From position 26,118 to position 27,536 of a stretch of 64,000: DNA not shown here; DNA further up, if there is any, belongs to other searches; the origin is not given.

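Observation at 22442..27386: Complete GDP-D-glycero-alpha-D-manno-heptose pathway (HddA-GmhA-[NUDIX]-HddC-GmhB) plus an SDR epimerase/dehydratase with a Cys-rich insertion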

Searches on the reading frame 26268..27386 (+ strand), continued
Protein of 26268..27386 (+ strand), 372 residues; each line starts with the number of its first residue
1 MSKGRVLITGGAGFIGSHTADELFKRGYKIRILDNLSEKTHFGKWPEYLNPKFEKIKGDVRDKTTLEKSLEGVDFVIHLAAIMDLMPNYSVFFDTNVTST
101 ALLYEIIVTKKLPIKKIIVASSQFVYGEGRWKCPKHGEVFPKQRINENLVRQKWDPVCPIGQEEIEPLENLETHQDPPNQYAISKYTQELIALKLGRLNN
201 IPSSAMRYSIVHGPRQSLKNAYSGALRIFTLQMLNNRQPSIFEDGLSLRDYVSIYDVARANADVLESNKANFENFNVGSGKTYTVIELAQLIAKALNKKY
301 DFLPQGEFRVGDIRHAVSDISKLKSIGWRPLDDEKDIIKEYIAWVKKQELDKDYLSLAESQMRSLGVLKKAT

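Call 30: find_related_loci(query=A1, collection=genome_contigs, flank=10000)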
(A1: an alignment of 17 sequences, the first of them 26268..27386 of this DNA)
Query A1 (372 aa) in genome_contigs; peptide patterns used: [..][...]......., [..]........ (x = any residue, [..] = any of these).
600 stretches matched a pattern (row limit reached: there are more); 558 encode a relative of the query (tblastn E <= 1e-3); the best 80 are kept; 80 distinct loci.
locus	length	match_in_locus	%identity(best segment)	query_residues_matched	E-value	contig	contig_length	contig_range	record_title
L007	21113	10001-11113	49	5-372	1e-114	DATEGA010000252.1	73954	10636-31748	MAG TPA_asm: bacterium isolate SMAG_U8773 k141_2400039, whole genome shotgun sequence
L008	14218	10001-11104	40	5-368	2e-82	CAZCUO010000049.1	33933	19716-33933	MAG TPA_asm: uncultured bacterium isolate binchicken_co25_128 genome assembly, contig: k141_122160, whole genome shotgun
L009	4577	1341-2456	38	1-365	6e-76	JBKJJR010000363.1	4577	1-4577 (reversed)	MAG: Pyrinomonadaceae bacterium isolate ant_bin.211 S1Ck117_2775835_flag_0_multi_6.7619_len_4577, whole genome shotgun s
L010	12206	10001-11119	35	5-370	6e-75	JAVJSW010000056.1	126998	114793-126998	MAG: Sumerlaeia bacterium isolate G1-WW12-26 k141_78162, whole genome shotgun sequence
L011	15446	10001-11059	36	2-348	2e-68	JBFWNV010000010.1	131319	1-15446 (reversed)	MAG: Vicinamibacterales bacterium isolate CA_2019_TPBF_120 NODE_1268_length_131319_cov_7.812938_TPBF, whole genome shotg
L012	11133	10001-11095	37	6-365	1e-67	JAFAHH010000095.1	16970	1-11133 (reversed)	MAG: Acetobacteraceae bacterium isolate CP_BE_BS_16 BE_BS_k147_8461861, whole genome shotgun sequence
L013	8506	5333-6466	37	5-370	2e-67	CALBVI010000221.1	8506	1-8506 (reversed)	MAG: uncultured Spongiibacteraceae bacterium isolate B2_Bin_Bin_140_1 genome assembly, contig: c_000000525620, whole gen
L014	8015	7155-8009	41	5-292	2e-65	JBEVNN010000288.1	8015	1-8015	MAG: Gaiellaceae bacterium isolate T4R4UO.30.metabat2 T4R4UO.30.metabat2_k133_5302475, whole genome shotgun sequence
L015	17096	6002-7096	36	6-368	4e-65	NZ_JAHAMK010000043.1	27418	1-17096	Microvirga sp. 3-52 scaffold_61_length_27418, whole genome shotgun sequence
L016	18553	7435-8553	35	5-367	4e-64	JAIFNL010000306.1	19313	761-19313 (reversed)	MAG: Bacteroidetes bacterium isolate bin_9 scaffold_4743, whole genome shotgun sequence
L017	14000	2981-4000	35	6-341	3e-62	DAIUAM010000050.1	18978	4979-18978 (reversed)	MAG TPA_asm: Actinomycetota bacterium isolate CTOTU41495 NODE_2444_length_18978_cov_10.800983, whole genome shotgun sequ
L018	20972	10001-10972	34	5-341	2e-60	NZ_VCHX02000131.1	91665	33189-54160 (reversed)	Streptomyces sporangiiformans strain NEAU-SSA 1 scaffold127, whole genome shotgun sequence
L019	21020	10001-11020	33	5-341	4e-59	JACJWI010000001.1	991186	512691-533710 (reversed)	MAG: Microthrixaceae bacterium isolate HK-STAS-ACTI-5 HK-STAS-ACTI-5_1, whole genome shotgun sequence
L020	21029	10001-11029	34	5-341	2e-58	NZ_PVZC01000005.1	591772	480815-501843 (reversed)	Allonocardiopsis opalescens strain DSM 45601 Ga0181037_105, whole genome shotgun sequence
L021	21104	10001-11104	34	5-365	2e-55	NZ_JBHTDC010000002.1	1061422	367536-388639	Enterovirga sp. GCM10030262 strain CPCC 101701 spades_K_25_97_2, whole genome shotgun sequence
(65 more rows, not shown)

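Call 40: predict_structure(alignment_id=A2)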
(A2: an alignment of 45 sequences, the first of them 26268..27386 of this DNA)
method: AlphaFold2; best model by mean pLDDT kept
length: 372 residues; sequences in the alignment: 45
mean_pLDDT: 94.5   pTM: 0.92
mean pLDDT of the five models: 94.5, 94.4, 94.2, 93.1, 91.6
residues with pLDDT >= 90: 327; 70-90: 43; 50-70: 2; < 50: 0
segments of 3 or more residues with pLDDT < 50: none
pLDDT, mean of each block of 10 residues (from residue 1): 91 94 98 91 91 97 97 97 80 93 98 98 94 98 94 96 97 92 95 98 97 90 89 95 95 98 98 97 97 98 93 94 97 97 93 90 92 88
secondary structure, 60 per line:
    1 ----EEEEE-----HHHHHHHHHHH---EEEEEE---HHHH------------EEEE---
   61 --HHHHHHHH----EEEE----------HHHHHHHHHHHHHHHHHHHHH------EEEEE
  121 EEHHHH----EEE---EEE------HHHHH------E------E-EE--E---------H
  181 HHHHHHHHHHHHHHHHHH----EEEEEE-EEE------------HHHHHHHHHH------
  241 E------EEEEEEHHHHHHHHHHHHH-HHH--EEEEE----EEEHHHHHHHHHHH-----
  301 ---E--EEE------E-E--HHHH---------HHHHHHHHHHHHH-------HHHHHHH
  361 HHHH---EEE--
elements in order: E5-9 H15-25 E29-34 H38-41 E54-57 H63-70 E75-78 H89-109 E116-122 H123-126 E131-133 E137-139 H146-150 H180-198 E203-208 E210-212 H225-234 E248-253 H254-266 E273-277 E282-284 H285-295 E307-309 H321-324 H334-346 H354-364 E368-370

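Call 42: fold_search(model_id=the predicted structure, library=pdb)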
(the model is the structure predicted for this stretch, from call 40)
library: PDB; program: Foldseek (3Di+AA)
matches with E <= 10: 1993; with E <= 0.001: 1643
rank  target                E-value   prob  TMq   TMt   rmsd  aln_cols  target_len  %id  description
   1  4zrn_A                2.2e-28  1.00  0.74  0.88   3.6       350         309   30  Crystal Structure of UDP-Glucose 4-Epimerase (TM0509) with UDP-glucose from Hyperthermophilic Eubacterium Thermotoga M (released 2015-09-16)
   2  4zrm_B                4.7e-28  1.00  0.73  0.88   2.9       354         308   29  Crystal Structure of UDP-Glucose 4-Epimerase (TM0509) from Hyperthermophilic Eubacterium Thermotoga maritima (released 2015-09-16)
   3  6dnt                  4.7e-28  1.00  0.74  0.88   2.8       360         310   30  UDP-N-acetylglucosamine 4-epimerase from Methanobrevibacter ruminantium M1 in complex with UDP-N-acetylmuramic acid (released 2018-10-03)
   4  4zrm_A                1.6e-27  1.00  0.72  0.87   4.2       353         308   29  Crystal Structure of UDP-Glucose 4-Epimerase (TM0509) from Hyperthermophilic Eubacterium Thermotoga maritima (released 2015-09-16)
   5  7ys8_A                4.9e-26  1.00  0.72  0.85   3.1       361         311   25  Crystal Structure of UDP-glucose 4-epimerase (Rv3634c) from Mycobacterium tuberculosis (released 2023-08-16)
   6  7yst_A                5.5e-26  1.00  0.73  0.86   2.9       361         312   25  Crystal Structure of UDP-glucose 4-epimerase (Rv3634c) in complex with both UDP-glucose and UDP-galactose in chain B f (released 2023-08-16)
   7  8rdh_A                7.1e-26  1.00  0.69  0.79   5.2       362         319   25  Crystal structure of UDP-galactose 4-epimerase from Pyrococcus horikoshii with bound NAD and GDP-L-fucose (released 2024-12-18)
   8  2p5u_A                8.0e-26  1.00  0.72  0.86   3.0       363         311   26  Crystal structure of Thermus thermophilus HB8 UDP-glucose 4-epimerase complex with NAD (released 2007-04-17)
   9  8rdg_A                1.2e-25  1.00  0.69  0.80   4.2       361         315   25  Crystal structure of UDP-galactose 4-epimerase from Pyrococcus horikoshii with bound NAD (released 2024-12-18)
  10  6wjb_B                1.9e-25  1.00  0.73  0.87   3.8       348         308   27  UDP-GlcNAc C4-epimerase from Pseudomonas protegens in complex with NAD and UDP-GlcNAc (released 2020-07-08)
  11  1ker_B                2.4e-25  1.00  0.78  0.83   4.3       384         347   20  The crystal structure of dTDP-D-glucose 4,6-dehydratase (RmlB) from Streptococcus suis with dTDP-D-glucose bound (released 2002-01-25)
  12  3lu1_A                2.4e-25  1.00  0.72  0.79   4.4       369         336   27  Crystal Structure Analysis of WbgU: a UDP-GalNAc 4-epimerase (released 2010-07-21)
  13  8rdi_A                2.6e-25  1.00  0.69  0.81   4.1       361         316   25  Crystal structure of UDP-galactose 4-epimerase from Pyrococcus horikoshii containing Y145F mutation and with bound NAD (released 2024-12-18)
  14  1kep_B                2.8e-25  1.00  0.78  0.83   4.2       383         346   21  The crystal structure of dTDP-D-glucose 4,6-dehydratase (RmlB) from Streptococcus suis with dTDP-xylose bound (released 2002-01-25)
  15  8wxk_C                2.9e-25  1.00  0.71  0.80   3.8       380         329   24  Crystal Structure of UDP-Glucose 4-Epimerase (all4713) with UDP-glucose and NAD from Nostoc sp. PCC 7120 (released 2024-10-30)
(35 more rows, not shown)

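Call 43: find_encoding_contigs(protein=P0075, flank=8000, max_places=1)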
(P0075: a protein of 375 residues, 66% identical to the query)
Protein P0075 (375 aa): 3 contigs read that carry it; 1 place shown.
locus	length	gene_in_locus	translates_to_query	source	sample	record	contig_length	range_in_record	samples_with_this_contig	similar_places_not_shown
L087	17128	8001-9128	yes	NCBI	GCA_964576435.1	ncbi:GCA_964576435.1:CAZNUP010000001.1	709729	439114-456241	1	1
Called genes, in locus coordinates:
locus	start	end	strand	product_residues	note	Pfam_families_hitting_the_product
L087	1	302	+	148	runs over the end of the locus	-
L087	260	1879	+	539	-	PF02366:PMT, PF13231:PMT_2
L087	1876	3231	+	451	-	PF26314:MptA_B_family, PF09594:GT87 (weak)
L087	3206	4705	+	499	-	PF13231:PMT_2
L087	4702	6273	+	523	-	PF13231:PMT_2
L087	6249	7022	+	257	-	PF00535:Glycos_transf_2, PF10111:Glyco_tranf_2_2 (weak)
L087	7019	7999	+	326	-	PF00288:GHMP_kinases_N, PF08544:GHMP_kinases_C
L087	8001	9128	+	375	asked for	PF01073:3Beta_HSD, PF01370:Epimerase, PF16363:GDP_Man_Dehyd, PF07993:NAD_binding_4, PF01370:Epimerase, PF16363:GDP_Man_Dehyd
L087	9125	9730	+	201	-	PF13580:SIS_2, PF01380:SIS (weak)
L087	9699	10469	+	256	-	PF00535:Glycos_transf_2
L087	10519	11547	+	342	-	PF13439:Glyco_transf_4, PF00534:Glycos_transf_1, PF13692:Glyco_trans_1_4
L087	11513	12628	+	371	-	-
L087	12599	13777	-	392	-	-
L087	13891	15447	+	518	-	-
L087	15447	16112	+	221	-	PF00535:Glycos_transf_2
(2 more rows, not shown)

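Call 44: find_encoding_contigs(protein=P0055, flank=8000, max_places=1)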
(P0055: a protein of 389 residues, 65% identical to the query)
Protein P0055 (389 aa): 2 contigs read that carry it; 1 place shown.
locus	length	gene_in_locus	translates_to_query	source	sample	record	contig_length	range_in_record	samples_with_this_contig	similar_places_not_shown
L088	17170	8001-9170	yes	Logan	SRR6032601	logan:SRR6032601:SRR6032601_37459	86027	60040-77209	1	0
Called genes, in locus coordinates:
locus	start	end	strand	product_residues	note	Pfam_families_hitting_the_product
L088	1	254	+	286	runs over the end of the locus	-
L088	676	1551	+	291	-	-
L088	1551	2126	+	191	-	PF00300:His_Phos_1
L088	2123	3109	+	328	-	PF00579:tRNA-synt_1b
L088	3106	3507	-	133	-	PF00072:Response_reg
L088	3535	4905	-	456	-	PF01590:GAF, PF13185:GAF_2, PF00512:HisKA, PF02518:HATPase_c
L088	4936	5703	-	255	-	-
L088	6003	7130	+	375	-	-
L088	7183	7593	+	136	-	PF03928:HbpS-like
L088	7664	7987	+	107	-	PF01588:tRNA_bind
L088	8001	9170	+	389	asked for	PF01073:3Beta_HSD, PF01370:Epimerase, PF02719:Polysacc_synt_2 (weak), PF16363:GDP_Man_Dehyd, PF13460:NAD_binding_10 (faint), PF07993:NAD_binding_4, PF01370:Epimerase, PF16363:GDP_Man_Dehyd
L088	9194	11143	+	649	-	PF06480:FtsH_ext (faint), PF07728:AAA_5 (weak), PF00004:AAA, PF17862:AAA_lid_3, PF01434:Peptidase_M41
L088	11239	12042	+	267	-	-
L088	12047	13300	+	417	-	-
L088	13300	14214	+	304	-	PF02739:5_3_exonuc_N, PF01367:5_3_exonuc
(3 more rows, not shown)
